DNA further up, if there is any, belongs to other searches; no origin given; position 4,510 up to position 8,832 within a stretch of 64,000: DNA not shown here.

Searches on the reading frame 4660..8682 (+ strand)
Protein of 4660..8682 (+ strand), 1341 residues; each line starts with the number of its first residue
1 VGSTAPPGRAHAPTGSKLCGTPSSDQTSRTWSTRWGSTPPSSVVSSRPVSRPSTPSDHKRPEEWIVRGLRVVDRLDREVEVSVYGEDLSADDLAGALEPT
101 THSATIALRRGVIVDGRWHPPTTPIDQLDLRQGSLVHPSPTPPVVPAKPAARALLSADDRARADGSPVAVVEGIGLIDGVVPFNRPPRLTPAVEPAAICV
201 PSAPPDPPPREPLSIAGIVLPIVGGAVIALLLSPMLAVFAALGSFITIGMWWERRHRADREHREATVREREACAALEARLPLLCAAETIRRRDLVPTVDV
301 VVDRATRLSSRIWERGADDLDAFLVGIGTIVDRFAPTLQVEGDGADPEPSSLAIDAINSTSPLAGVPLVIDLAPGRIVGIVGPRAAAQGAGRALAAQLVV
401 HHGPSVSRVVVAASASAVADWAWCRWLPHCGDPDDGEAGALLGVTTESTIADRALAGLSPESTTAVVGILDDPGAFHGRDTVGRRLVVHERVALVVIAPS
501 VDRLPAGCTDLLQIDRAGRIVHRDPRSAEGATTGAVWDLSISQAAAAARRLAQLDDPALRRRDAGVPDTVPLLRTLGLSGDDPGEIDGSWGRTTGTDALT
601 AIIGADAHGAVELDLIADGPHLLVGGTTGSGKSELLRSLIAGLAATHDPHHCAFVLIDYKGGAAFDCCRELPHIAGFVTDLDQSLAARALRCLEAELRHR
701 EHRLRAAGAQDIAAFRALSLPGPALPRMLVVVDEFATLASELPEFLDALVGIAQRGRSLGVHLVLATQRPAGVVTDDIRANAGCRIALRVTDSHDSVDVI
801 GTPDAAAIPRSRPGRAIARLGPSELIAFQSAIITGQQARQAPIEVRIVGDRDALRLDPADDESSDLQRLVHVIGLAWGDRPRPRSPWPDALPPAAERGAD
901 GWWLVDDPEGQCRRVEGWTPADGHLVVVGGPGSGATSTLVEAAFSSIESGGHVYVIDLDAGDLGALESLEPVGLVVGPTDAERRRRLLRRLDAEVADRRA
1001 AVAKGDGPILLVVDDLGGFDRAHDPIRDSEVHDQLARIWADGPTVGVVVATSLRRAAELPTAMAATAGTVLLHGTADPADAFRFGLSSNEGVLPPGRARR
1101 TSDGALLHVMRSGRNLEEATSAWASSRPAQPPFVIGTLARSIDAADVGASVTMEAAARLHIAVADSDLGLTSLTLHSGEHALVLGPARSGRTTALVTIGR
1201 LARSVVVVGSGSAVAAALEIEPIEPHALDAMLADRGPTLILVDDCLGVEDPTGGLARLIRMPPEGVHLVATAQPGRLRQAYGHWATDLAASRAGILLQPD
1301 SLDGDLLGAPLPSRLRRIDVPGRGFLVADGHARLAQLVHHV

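Call 92: search_protein_families(library=pfam, proteins=[window:4660-8682:+], max_evalue=0.00001)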
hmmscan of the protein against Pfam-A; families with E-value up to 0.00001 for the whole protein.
window:4660-8682:+ (1341 aa): 3 families
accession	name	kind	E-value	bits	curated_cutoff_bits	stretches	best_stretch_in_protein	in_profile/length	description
PF01580.24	FtsK_SpoIIIE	-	4.9e-39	134.5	24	1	611-771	31-220/221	FtsK/SpoIIIE family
PF13401.12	AAA_22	-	1.2e-07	32.5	27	0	621-766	7-121/130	AAA domain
PF25199.1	nSTAND_NTPase5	-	1.6e-06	28.5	34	0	1179-1278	42-138/145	Novel STAND NTPase 5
